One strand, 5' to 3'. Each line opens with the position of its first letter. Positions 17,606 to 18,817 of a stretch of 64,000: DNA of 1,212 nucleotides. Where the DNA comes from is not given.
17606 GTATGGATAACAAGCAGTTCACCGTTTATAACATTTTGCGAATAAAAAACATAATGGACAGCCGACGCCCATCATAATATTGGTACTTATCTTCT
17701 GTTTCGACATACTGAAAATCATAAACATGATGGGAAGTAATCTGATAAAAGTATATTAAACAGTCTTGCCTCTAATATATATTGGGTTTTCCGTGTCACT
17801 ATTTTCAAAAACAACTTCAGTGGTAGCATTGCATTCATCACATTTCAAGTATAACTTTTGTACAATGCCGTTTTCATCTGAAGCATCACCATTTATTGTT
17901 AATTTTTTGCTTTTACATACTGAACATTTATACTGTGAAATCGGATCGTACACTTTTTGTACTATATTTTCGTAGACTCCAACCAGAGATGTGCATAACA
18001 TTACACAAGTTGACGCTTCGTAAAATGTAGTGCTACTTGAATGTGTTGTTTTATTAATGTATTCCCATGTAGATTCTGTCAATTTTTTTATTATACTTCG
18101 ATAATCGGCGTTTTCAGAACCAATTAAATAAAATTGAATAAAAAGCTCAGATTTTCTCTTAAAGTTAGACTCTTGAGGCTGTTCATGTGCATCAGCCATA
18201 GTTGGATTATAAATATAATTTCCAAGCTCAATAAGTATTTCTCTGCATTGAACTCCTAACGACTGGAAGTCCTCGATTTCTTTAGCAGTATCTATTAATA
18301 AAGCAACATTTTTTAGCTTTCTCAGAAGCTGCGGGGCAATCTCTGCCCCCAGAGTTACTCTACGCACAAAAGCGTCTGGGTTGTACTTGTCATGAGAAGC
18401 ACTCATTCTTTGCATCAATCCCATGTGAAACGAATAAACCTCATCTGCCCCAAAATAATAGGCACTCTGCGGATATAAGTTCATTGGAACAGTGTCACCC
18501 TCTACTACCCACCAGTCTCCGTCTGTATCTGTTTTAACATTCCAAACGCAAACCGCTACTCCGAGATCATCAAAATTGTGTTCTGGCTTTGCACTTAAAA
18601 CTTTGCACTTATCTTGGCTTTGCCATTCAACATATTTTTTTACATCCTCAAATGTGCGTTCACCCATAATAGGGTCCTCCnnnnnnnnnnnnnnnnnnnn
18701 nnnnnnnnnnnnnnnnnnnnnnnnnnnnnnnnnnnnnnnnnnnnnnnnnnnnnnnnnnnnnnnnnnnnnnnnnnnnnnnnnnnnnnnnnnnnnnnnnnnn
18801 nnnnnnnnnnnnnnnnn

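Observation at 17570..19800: Low-GC (~35%) two-gene insertion: Mrr-like nuclease-domain protein plus Zn-ribbon protein, candidate defence module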

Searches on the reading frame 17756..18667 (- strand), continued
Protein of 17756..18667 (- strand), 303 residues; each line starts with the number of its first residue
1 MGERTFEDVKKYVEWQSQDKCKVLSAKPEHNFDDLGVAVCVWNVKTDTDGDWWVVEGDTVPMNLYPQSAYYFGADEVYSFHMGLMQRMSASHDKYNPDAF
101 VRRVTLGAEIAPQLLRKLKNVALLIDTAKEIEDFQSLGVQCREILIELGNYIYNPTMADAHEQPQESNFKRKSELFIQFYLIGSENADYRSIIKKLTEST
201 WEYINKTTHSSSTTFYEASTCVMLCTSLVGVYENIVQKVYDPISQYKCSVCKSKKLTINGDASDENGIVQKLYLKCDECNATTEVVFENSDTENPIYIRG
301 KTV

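Call 60: find_related_loci(query=A4, collection=viral_contigs, flank=6000)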
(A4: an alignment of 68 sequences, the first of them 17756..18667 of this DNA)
Query A4 (303 aa) in viral_contigs; peptide patterns used: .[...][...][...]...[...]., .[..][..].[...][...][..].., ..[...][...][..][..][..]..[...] (x = any residue, [..] = any of these).
32 stretches matched a pattern; 12 encode a relative of the query (tblastn E <= 1e-3); 12 distinct loci.
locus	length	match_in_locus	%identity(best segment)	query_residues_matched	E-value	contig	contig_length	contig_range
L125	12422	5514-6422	79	1-303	1e-165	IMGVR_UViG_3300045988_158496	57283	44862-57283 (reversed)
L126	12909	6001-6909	78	1-303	2e-164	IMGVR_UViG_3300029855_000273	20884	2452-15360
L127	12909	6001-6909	75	1-303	1e-161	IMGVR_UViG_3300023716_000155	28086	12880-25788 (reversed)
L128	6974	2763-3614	60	4-287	4e-114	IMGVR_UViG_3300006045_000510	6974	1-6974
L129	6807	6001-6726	32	8-263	3e-29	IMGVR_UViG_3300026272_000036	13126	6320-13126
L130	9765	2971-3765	27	7-286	1e-25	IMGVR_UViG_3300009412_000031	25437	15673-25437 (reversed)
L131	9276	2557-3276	30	8-261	4e-25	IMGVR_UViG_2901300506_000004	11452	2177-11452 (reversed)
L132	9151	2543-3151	32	41-256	1e-24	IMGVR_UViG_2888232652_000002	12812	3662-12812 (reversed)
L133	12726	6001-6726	26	41-293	1e-23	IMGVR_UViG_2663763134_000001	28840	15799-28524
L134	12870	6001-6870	26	1-298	3e-23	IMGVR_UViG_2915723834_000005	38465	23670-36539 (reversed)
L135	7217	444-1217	28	9-280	3e-23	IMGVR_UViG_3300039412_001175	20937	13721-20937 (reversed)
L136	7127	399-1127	28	5-257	2e-21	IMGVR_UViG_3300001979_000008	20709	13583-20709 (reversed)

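Call 63: search_solved_structures(query=A4, max_evalue=10)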
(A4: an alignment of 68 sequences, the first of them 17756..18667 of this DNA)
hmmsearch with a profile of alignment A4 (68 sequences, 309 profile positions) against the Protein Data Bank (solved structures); distinct sequences matched with E-value up to 10: 18.
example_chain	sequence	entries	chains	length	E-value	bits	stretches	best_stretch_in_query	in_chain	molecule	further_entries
4c2m_I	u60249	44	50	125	0.091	15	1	241-297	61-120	DNA-DIRECTED RNA POLYMERASE I SUBUNIT RPA12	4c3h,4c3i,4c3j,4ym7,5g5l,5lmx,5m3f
9v41_A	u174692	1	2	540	0.62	12.3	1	172-224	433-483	(-)-camphene/tricyclene synthase, chloroplastic-like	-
6gsm_l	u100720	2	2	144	0.65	12.2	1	260-300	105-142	Eukaryotic translation initiation factor 2 subunit beta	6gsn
7mc1_A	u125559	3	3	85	0.86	11.8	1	220-269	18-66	Isoform 2 of Zinc finger and BTB domain-containing protein 17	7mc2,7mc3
2d74_B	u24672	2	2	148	0.91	11.7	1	257-301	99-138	Translation initiation factor 2 beta subunit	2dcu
8fyc_D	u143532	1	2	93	0.95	11.6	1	180-216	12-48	Cas2-DEDDh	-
1lpv_A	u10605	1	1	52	1.1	11.4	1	260-301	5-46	Doublesex protein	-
7ae7_a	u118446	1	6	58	1.5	11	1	264-301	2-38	Protein ShdD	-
3j81_l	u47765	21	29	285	1.6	10.9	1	261-301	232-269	eIF2 beta | Eukaryotic translation initiation factor 2 subunit beta | SUI3 isoform 1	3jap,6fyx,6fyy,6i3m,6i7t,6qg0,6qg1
1i3q_I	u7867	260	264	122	1.7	10.8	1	261-305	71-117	DNA-DIRECTED RNA POLYMERASE II 14.2KD POLYPEPTIDE | DNA-directed RNA polymerase II, chain RPB9 | DNA-directed RNA polymerase II 14.2 kDa polypeptide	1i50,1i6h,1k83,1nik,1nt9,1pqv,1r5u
5fmf_I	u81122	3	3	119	1.7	10.8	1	261-305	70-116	DNA-DIRECTED RNA POLYMERASE II SUBUNIT RPB9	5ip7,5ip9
5c44_I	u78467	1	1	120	1.8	10.7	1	261-305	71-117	DNA-directed RNA polymerase II subunit RPB9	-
7ae4_a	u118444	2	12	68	2.2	10.4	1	264-301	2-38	Protein ShdD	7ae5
5x4z_I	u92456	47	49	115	2.4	10.3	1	261-299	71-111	DNA-directed RNA polymerase subunit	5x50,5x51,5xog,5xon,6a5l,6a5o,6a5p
4nh0_A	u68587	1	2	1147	2.5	10.3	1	202-254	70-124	Cell divisionFtsK/SpoIIIE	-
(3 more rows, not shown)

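Call 65: search_dna_similar(query=window:17756-18667:-, collection=plasmids, mode=protein, max_rows=15)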
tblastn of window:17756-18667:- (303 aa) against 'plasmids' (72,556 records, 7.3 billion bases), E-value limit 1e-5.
Records with a match: 12; places in all: 12; records where one place covers at least 80% of the query: 9.
Best place of each record, by identity: <60% 12.
By first word of the organism name: Paracoccus 2; Vibrio 1; Rhizobium 1; Aurantiacibacter 1; Azospirillum 1; Corynebacterium 1; Paraburkholderia 1; Agrobacterium 1; Arthrobacter 1; Mycobacterium 1; and 1 more.
By predicted mobility (MOB-suite, as given by PLSDB): mobilizable 6; non-mobilizable 4; conjugative 2.
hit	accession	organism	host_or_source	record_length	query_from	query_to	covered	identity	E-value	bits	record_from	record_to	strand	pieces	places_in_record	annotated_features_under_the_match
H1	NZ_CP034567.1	Vibrio parahaemolyticus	seawater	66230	29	258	76%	37.1%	2e-43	166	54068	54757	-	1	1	TFIIB-type zinc finger domain-containing protein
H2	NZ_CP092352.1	Rhizobium sp. C104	Cell culture,nodule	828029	7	299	97%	27.1%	3e-19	95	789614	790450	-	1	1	gamma-glutamylcyclotransferase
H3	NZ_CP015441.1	Aurantiacibacter atlanticus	sediment,deep sea sediment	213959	8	298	96%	27.0%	1e-15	84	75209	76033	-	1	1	hypothetical protein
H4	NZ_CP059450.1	Azospirillum brasilense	Prokaryotes,soil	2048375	3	281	92%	28.0%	2e-20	99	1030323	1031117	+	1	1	none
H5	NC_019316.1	Paracoccus aestuarii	-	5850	7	296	96%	26.5%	1e-20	99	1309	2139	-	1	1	hypothetical protein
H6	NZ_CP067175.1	Paracoccus aestuarii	cell culture,isolated from tidal flat ...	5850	7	296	96%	26.5%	1e-20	99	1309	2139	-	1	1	hypothetical protein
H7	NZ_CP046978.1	Corynebacterium atrinae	Atrina pectinata,pure ...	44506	1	281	93%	26.6%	4e-22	103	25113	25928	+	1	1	hypothetical protein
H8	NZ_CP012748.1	Paraburkholderia caribensis MBA4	soil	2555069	3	256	84%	27.8%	6e-21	100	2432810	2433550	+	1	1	none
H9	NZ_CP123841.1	Agrobacterium tumefaciens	-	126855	7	256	83%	27.2%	2e-19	96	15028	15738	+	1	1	hypothetical protein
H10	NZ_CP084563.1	Arthrobacter sp. FW305-BF8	isolate,groundwater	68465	9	265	85%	25.9%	2e-13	78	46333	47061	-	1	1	hypothetical protein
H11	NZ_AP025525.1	Mycobacterium sp. 20KCMC460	Homo sapiens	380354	48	287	79%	24.6%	8e-11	70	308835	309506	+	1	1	hypothetical protein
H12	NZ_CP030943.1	Nitratireductor thuwali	-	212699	107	280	57%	26.1%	7e-10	67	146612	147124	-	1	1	gamma-glutamylcyclotransferase family protein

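Call 67: search_dna_similar(query=window:17756-18667:-, collection=phages, mode=protein, max_rows=15)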
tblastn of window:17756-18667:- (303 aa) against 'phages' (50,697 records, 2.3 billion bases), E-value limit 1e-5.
No match.

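Call 69: get_annotated_region(hit=H1, flank=5000)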
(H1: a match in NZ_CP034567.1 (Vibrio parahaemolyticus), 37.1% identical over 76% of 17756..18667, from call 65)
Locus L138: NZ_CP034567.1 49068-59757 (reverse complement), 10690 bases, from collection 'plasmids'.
description: Vibrio parahaemolyticus strain D3112 plasmid p1, complete sequence
organism: Vibrio parahaemolyticus (NCBI taxid 670)
taxonomy: Bacteria; Pseudomonadota; Gammaproteobacteria; Vibrionales; Vibrionaceae; Vibrio; Vibrio parahaemolyticus
host: -; source: seawater; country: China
typing (MOB-suite, as given by PLSDB): mobilizable; replicon rep_cluster_1486; relaxase MOBC
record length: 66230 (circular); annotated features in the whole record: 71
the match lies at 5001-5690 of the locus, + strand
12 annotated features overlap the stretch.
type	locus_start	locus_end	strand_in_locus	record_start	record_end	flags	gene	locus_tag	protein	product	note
CDS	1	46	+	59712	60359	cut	-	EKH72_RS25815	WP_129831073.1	recombinase family protein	GO:0006310 - DNA recombination [Evidence IEA]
CDS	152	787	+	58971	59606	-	-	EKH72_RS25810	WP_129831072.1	hypothetical protein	-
CDS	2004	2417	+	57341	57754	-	-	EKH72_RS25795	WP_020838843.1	hypothetical protein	-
CDS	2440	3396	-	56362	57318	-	-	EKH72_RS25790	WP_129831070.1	IS110 family transposase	-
CDS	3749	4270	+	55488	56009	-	-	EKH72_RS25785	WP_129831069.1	hypothetical protein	-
CDS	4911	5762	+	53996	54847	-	-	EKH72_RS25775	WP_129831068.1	TFIIB-type zinc finger domain-containing protein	-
CDS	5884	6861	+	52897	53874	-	-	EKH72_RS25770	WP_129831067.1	hypothetical protein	-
CDS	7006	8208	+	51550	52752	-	-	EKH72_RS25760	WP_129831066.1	hypothetical protein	-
CDS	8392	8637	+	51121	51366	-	-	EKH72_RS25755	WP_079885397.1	hypothetical protein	-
CDS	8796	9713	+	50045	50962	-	-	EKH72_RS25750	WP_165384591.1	FRG domain-containing protein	-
CDS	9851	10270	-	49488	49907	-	-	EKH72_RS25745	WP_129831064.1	type II toxin-antitoxin system MqsA family antitoxin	-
CDS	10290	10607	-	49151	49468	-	-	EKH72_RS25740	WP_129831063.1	type II toxin-antitoxin system MqsR family toxin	GO:0017148 - negative regulation of translation [Evidence IEA]; GO:0009372 - quorum sensing [Evidence IEA]; GO:0044010 ...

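Call 80: search_protein_families(library=padloc, proteins=[L003:5180-5848:+, L003:5835-7124:+, L003:7189-7986:+, L043:655-2955:+, L043:2942-4867:+, L043:6225-7484:+, L039:2740-4458:+, L039:1801-2682:+, L024:1147-2424:+, L016:5495-7339:+], max_evalue=0.00001)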
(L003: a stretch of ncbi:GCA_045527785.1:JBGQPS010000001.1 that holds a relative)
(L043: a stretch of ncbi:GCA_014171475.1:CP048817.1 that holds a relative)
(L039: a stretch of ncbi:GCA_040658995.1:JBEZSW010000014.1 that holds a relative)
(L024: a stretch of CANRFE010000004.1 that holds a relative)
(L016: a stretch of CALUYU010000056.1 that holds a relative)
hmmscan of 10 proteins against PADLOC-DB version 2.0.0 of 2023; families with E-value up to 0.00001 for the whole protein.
L003:5180-5848:+ (222 aa): 0 families

L003:5835-7124:+ (429 aa): 0 families

L003:7189-7986:+ (265 aa): 10 families
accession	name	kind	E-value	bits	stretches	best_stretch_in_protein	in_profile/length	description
PDLC05007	PDC-S35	-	7.9e-88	292.7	1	12-262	31-277/278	-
PDLC05004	PDC-S35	-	1.1e-79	265.8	1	61-262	57-264/265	-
PDLC05005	PDC-S35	-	3.6e-79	264.2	1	74-262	77-262/264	-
PDLC05006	PDC-S35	-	2.2e-51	172.5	1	79-261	50-230/231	-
PDLC05003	PDC-S35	-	5e-46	155.2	1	78-263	56-241/245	-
PDLC03825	spbK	-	9e-17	59.5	1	2-144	34-176/308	-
PDLC00731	Effector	-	4.8e-13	46.7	1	158-244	197-283/306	TIR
PDLC00729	Effector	-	1.5e-11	42.3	1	162-253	51-137/310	TIR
PDLC00732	Effector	-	6.9e-09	33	1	158-244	193-279/301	TIR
PDLC02371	PycTIR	-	3.5e-08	31.2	1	117-245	151-268/288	-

L043:655-2955:+ (766 aa): 70 families (the best 25 are shown)
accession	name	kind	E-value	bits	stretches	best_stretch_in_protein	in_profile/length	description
PDLC00093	GajA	-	5.6e-270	896.1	1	1-756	1-730/736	AAA ATPase domain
PDLC00095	GajA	-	3.8e-257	853.6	1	1-762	1-747/752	AAA ATPase domain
PDLC00068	GajA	-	2e-163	543.2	1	216-755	3-534/545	AAA ATPase domain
PDLC00063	GajA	-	4.2e-113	377.2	2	209-753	184-668/679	AAA ATPase domain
PDLC00065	GajA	-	6.5e-95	317.3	1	1-746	1-665/670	AAA ATPase domain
PDLC00088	GajA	-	6.3e-81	271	1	357-745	1-370/372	AAA ATPase domain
PDLC00079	GajA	-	1.4e-77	260.1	1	1-745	1-700/702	AAA ATPase domain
PDLC02979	AriA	-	2.8e-48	163.6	2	216-454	194-373/373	-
PDLC00082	GajA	-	4.1e-45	152.4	2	336-584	333-547/694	AAA ATPase domain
PDLC00069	GajA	-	2e-42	143.5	2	350-597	294-521/687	AAA ATPase domain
PDLC00096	GajA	-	9.3e-41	138.2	2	358-607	264-490/630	AAA ATPase domain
PDLC00070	GajA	-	1.8e-37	127.2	2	359-583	264-458/596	AAA ATPase domain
PDLC00071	GajA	-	6.9e-36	122.2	2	399-607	273-468/588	AAA ATPase domain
PDLC00076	GajA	-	1.3e-35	121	2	350-575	310-507/700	AAA ATPase domain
PDLC00099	GajA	-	1.4e-34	118.1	2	355-580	272-466/626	AAA ATPase domain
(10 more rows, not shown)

L043:2942-4867:+ (641 aa): 42 families (the best 25 are shown)
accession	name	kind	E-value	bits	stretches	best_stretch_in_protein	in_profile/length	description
PDLC00111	GajB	-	1.9e-229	761.5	1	8-639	5-622/625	UrvD helicase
PDLC00143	GajB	-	1.4e-206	685.9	1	10-639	7-628/632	UrvD helicase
PDLC00135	GajB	-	6.1e-86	287.6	2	16-367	10-337/603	UrvD helicase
PDLC00113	GajB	-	9.1e-74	247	2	175-639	149-574/579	UrvD helicase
PDLC00128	GajB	-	1.6e-60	203.6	3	162-366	219-419/685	UrvD helicase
PDLC00137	GajB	-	1.2e-48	164.3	3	12-127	12-125/679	UrvD helicase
PDLC00125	GajB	-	1.4e-46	157.5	2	160-286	185-312/669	UrvD helicase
PDLC00115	GajB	-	7.9e-37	125.2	2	175-368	46-240/537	UrvD helicase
PDLC00109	GajB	-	3.7e-34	116.1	1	31-292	9-263/647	UrvD helicase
PDLC00119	GajB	-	2.1e-30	104.2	2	29-103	16-89/565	UrvD helicase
PDLC00127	GajB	-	1.2e-28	98.1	2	27-103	19-95/594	UrvD helicase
PDLC03802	RTasHel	-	1.2e-27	95.1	1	32-295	22-280/675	DRT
PDLC00117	GajB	-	1.7e-22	77.7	1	30-313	29-329/604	UrvD helicase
PDLC00130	GajB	-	1.1e-18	64.9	1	28-107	15-96/589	UrvD helicase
PDLC00120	GajB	-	5.6e-17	60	1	35-103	7-75/458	UrvD helicase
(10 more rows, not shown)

L043:6225-7484:+ (419 aa): 0 families

L039:2740-4458:+ (572 aa): 0 families

L039:1801-2682:+ (293 aa): 0 families

L024:1147-2424:+ (425 aa): 4 families
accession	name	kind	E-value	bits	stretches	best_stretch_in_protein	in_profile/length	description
PDLC03877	NsnA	-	1.2e-75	253.2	1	4-340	39-384/385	-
PDLC04027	PD-T4-2_A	-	5.3e-48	161.9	1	22-335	44-361/363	-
PDLC03418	REase_II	-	2.7e-17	61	1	33-228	35-226/372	Type II restriction enzyme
PDLC02792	SspE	-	2.9e-06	23.9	0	72-87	90-105/771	SspE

L016:5495-7339:+ (614 aa): 33 families (the best 25 are shown)
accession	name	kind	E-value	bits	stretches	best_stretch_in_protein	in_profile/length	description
PDLC02693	Orf5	-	3.9e-72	242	1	32-610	9-540/543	Orf5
PDLC04155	HEC-06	-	3e-63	212.2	1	12-607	4-553/562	-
PDLC04154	HEC-06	-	3.4e-58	195.7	1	12-610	6-562/569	-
PDLC04157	HEC-06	-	3.7e-58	195.5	1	9-606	2-549/558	-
PDLC02696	Orf5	-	8.3e-56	188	1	33-565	2-547/558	Orf5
PDLC02695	Orf5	-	3e-49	165.9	2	13-289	3-292/601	Orf5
PDLC02687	Orf5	-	9.6e-49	164.5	1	30-593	16-539/543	Orf5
PDLC02700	Orf5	-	4.8e-47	158.9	1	32-606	12-549/555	Orf5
PDLC02701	Orf5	-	4.4e-39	132.4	2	28-276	16-278/596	Orf5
PDLC02692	Orf5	-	6e-31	105.8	1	29-606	5-550/558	Orf5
PDLC02691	Orf5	-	1e-29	101.6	1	32-606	21-573/579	Orf5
PDLC02702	Orf5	-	1.7e-29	101.1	1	32-608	3-537/543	Orf5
PDLC02690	Orf5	-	5.2e-24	83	1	30-614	8-531/531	Orf5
PDLC02686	Orf5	-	1.4e-23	81.2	1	22-276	12-265/566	Orf5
PDLC02698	Orf5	-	2.9e-22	77.1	2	27-101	15-89/573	Orf5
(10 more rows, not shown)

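Call 94: fold_search(model_id=the predicted structure, library=pdb)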
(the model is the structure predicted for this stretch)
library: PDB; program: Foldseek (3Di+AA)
matches with E <= 10: 401; with E <= 0.001: 0
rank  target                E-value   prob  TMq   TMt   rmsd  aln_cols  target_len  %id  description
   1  7ui9_S                4.2e-02  0.47  0.12  0.20  21.5       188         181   14  Core Mediator-PICearly (Copy A) (released 2023-02-15)
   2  5hy3_A                1.1e-01  0.84  0.31  0.37  20.8       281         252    8  Crystal structure of Escherichia coli toxin LsoA in complex with T4 phage antitoxin Dmd (released 2016-06-22)
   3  5iy6_U                2.1e-01  0.18  0.12  0.19  20.5       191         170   12  Human holo-PIC in the closed state (released 2016-05-18)
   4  6za7_A                3.1e-01  0.18  0.14  0.17  15.7       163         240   11  Structure of the apo transcriptional repressor Atu1419 (VanR) from agrobacterium fabrum (released 2020-12-02)
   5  6ov2_A                3.1e-01  0.10  0.11  0.15  19.5       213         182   13  Crystal structure of human claudin-9 in complex with Clostridium perfringens entertoxin C-terminal domain in closed fo (released 2019-09-04)
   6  6z74_B                4.0e-01  0.23  0.16  0.19  14.5       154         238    8  Structure of the transcriptional repressor Atu1419 (VanR) in complex with a fortuitous citrate from agrobacterium fabr (released 2020-12-02)
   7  6z74_C                4.4e-01  0.23  0.16  0.19  14.5       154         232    8  Structure of the transcriptional repressor Atu1419 (VanR) in complex with a fortuitous citrate from agrobacterium fabr (released 2020-12-02)
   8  5l0j_B                4.7e-01  0.20  0.17  0.25  10.6       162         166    8  Human vinculin R903Q, D907R, R910T mutant(residues 891-1066) (released 2016-08-31)
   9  4nqf_A                6.6e-01  0.51  0.24  0.42   9.7       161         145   12  Crystal structure of HEPN domain protein (released 2014-03-26)
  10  7p37_A                6.6e-01  0.08  0.11  0.20  16.9       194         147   11  Streptomyces coelicolor ATP-loaded NrdR (released 2022-05-11)
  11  9c24_D                7.3e-01  0.13  0.15  0.21  15.5       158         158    9  Fab F946 in complex with OspCB (released 2025-08-27)
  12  4v7f_o                7.7e-01  0.28  0.20  0.18  10.1       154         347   17  Arx1 pre-60S particle. (released 2014-07-09)
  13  6z74_A                7.7e-01  0.15  0.16  0.19  13.8       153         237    8  Structure of the transcriptional repressor Atu1419 (VanR) in complex with a fortuitous citrate from agrobacterium fabr (released 2020-12-02)
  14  6y2p_A                8.1e-01  0.35  0.28  0.25  13.8       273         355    8  Escherichia coli RnlA-RnlB Toxin-Antitoxin System. (released 2021-04-14)
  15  8gs1_B                8.1e-01  0.08  0.18  0.17  20.8       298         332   11  Crystal structure of AziU2-U3 complex from Streptomyces sahachiroi NRRL2485 (released 2023-09-06)
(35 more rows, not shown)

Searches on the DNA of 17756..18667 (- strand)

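Call 99: search_rna_families(source=L007, start=7000, end=7800, threshold=evalue, max_evalue=0.1)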
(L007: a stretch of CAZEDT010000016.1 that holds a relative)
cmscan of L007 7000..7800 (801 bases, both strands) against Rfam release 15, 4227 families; matches with E-value up to 0.1: 0.
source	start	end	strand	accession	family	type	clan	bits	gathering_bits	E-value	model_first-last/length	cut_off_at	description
